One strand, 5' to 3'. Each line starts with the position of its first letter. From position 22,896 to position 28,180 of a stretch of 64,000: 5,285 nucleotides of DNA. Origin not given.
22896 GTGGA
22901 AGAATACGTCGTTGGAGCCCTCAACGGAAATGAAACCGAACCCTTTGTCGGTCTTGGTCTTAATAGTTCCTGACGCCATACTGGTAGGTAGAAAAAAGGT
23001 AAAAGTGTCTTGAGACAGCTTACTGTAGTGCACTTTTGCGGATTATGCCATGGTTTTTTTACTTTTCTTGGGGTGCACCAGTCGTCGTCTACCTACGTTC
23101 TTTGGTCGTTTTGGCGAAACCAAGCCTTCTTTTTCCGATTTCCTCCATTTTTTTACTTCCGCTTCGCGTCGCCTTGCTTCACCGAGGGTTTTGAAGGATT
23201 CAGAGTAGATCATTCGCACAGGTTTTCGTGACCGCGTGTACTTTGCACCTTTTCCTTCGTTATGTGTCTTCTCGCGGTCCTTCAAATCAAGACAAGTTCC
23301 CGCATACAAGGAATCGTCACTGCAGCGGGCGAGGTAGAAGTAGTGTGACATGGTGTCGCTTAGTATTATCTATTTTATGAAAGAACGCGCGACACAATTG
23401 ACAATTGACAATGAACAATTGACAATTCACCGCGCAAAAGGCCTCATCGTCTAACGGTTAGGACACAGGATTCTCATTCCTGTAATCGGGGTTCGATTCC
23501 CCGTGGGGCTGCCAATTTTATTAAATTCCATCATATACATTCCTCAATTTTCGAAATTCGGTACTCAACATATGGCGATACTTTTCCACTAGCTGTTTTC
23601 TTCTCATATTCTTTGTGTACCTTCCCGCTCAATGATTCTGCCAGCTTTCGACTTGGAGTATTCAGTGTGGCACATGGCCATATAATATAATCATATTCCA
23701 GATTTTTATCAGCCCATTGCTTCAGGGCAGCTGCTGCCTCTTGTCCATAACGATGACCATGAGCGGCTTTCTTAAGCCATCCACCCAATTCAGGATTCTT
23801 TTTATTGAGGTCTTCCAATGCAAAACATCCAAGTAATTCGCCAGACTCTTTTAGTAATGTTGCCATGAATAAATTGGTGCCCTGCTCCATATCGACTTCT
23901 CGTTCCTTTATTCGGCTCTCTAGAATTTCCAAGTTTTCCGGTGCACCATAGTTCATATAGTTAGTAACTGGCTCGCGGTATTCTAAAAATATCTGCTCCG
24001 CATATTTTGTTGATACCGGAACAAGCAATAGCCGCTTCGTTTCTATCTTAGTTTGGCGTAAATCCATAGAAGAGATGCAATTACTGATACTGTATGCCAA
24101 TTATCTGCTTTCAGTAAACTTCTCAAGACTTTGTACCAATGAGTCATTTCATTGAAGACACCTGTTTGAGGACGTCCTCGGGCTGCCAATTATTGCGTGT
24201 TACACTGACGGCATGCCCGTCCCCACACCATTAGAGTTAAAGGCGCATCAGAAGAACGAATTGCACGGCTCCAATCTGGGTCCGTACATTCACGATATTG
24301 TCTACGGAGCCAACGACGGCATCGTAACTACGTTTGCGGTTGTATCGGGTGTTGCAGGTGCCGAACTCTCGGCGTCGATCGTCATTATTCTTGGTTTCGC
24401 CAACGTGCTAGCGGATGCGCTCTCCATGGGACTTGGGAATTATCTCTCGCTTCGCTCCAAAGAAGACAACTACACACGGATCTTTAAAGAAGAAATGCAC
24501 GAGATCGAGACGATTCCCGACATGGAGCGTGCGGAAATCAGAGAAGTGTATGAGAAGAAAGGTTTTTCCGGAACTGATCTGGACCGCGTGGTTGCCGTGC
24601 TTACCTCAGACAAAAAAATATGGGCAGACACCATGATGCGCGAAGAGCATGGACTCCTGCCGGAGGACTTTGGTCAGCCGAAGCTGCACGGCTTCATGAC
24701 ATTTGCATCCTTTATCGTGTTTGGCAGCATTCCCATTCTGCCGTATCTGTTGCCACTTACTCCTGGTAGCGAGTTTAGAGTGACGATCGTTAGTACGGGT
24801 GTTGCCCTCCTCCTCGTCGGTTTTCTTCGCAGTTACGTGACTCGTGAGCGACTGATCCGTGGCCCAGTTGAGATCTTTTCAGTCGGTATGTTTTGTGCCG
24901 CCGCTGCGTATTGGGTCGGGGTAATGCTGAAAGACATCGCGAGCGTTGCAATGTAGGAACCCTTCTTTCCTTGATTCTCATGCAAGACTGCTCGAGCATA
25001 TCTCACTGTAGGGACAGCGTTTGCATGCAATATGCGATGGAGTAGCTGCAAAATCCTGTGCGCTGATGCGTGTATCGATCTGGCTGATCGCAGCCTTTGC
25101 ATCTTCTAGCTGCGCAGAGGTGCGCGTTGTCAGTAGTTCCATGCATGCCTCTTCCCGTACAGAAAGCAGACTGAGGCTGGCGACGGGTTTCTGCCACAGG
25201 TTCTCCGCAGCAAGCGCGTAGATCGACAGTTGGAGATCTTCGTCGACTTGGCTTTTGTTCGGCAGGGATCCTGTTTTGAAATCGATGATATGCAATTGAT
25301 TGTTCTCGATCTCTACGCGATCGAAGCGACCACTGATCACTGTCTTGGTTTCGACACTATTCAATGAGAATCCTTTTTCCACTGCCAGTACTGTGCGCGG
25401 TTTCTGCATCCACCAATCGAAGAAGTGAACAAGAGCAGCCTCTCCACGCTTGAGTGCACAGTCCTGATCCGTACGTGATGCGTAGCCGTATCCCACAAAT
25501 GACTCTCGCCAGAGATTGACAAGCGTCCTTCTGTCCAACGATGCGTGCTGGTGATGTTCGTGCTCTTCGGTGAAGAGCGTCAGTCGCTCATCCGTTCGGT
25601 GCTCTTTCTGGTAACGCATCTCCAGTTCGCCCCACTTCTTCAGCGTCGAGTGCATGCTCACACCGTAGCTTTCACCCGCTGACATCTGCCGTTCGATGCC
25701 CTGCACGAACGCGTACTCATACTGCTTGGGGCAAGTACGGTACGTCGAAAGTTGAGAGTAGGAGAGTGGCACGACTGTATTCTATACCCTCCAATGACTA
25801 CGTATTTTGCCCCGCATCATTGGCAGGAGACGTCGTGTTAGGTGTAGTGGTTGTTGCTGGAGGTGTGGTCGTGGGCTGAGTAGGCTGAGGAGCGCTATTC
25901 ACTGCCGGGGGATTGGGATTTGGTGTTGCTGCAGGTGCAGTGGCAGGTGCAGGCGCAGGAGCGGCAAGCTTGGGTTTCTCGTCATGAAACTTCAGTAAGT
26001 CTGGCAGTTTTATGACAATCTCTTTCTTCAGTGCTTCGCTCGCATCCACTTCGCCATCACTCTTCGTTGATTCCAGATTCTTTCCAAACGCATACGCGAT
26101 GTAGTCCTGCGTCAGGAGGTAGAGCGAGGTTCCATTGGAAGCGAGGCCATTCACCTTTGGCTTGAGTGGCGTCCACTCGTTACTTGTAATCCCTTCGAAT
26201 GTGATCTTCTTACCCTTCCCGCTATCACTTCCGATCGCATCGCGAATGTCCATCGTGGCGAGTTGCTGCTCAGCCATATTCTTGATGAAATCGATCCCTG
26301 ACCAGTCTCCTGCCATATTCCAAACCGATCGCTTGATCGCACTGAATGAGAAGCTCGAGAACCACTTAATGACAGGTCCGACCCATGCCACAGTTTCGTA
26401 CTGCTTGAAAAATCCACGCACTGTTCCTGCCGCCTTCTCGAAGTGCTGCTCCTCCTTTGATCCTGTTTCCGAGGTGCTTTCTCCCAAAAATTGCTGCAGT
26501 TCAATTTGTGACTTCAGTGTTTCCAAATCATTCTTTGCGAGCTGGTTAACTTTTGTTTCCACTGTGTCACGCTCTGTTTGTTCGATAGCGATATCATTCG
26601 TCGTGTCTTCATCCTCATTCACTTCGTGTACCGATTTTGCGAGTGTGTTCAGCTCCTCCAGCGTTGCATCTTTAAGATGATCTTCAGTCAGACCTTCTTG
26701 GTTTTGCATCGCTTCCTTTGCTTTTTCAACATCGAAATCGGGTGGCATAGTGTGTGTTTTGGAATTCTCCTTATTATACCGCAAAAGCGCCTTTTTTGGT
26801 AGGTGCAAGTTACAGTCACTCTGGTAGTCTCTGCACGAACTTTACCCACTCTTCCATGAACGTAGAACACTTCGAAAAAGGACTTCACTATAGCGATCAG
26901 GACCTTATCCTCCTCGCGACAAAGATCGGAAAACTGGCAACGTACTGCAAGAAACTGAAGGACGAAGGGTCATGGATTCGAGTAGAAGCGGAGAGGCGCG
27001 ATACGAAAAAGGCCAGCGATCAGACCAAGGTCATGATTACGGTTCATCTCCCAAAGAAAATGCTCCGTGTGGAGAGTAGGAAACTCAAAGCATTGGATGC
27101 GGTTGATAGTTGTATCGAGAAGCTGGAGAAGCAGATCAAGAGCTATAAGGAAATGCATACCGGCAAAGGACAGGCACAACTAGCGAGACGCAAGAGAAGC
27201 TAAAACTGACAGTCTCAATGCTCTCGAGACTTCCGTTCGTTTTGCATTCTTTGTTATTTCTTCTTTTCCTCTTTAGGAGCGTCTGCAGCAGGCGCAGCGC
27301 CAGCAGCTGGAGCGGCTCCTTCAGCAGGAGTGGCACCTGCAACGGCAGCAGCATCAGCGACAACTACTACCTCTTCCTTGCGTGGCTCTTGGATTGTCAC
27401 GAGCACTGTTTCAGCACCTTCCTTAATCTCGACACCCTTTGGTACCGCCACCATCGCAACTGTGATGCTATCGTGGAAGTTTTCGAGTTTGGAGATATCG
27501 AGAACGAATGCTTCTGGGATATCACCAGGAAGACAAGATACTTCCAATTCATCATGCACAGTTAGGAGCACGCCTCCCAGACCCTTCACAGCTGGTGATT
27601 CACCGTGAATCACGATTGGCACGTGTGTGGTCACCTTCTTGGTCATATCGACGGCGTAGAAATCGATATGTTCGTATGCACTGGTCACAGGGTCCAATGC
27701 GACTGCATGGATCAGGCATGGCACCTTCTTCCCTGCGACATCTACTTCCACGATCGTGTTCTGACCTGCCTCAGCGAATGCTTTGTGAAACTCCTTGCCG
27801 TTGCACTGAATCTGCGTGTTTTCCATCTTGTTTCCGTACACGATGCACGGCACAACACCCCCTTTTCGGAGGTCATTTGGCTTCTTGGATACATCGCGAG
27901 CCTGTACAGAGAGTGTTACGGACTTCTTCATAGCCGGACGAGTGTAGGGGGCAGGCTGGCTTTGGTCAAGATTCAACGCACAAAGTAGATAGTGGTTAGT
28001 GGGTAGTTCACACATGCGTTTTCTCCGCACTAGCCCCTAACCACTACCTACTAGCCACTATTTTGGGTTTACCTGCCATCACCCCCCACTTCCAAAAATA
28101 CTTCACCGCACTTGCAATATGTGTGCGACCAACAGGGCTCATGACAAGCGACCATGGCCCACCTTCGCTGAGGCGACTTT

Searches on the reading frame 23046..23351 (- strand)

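Call 58: search_protein_families(library=pfam, proteins=[window:23046-23351:-], max_evalue=0.001)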
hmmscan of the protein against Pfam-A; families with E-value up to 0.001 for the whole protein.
window:23046-23351:- (102 aa): 1 family
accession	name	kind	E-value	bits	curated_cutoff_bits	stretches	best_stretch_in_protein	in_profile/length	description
PF01541.30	GIY-YIG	-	3.6e-16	59.7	22.6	1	3-74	2-76/78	GIY-YIG catalytic domain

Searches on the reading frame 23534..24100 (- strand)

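Call 58: search_protein_families(library=pfam, proteins=[window:23534-24100:-], max_evalue=0.001)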
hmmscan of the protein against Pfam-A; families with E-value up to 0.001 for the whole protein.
window:23534-24100:- (189 aa): 2 families
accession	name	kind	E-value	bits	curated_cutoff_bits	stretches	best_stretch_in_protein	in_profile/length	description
PF13302.13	Acetyltransf_3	-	2.4e-18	67.6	25.4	1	23-157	1-135/138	Acetyltransferase (GNAT) domain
PF00583.31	Acetyltransf_1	-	4.1e-05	24.3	20.7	1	76-156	33-113/116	Acetyltransferase (GNAT) family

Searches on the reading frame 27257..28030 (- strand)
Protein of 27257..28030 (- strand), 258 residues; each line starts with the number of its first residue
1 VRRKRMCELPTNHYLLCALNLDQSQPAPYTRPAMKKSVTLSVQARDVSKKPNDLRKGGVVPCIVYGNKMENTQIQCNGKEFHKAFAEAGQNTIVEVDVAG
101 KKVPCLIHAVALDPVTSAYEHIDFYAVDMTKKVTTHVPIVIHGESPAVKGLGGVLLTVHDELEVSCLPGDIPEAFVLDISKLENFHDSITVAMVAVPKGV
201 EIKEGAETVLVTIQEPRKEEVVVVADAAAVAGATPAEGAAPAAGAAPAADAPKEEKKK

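Call 58: search_protein_families(library=pfam, proteins=[window:27257-28030:-], max_evalue=0.001)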
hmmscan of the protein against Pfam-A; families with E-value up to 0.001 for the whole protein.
window:27257-28030:- (258 aa): 2 families
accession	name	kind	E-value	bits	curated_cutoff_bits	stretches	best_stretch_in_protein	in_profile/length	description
PF14693.11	Ribosomal_TL5_C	-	1.6e-21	76.9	27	1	132-217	1-84/84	Ribosomal protein TL5, C-terminal domain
PF01386.24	Ribosomal_L25p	-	1.4e-18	67.5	23.6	1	40-124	1-82/82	Ribosomal L25p family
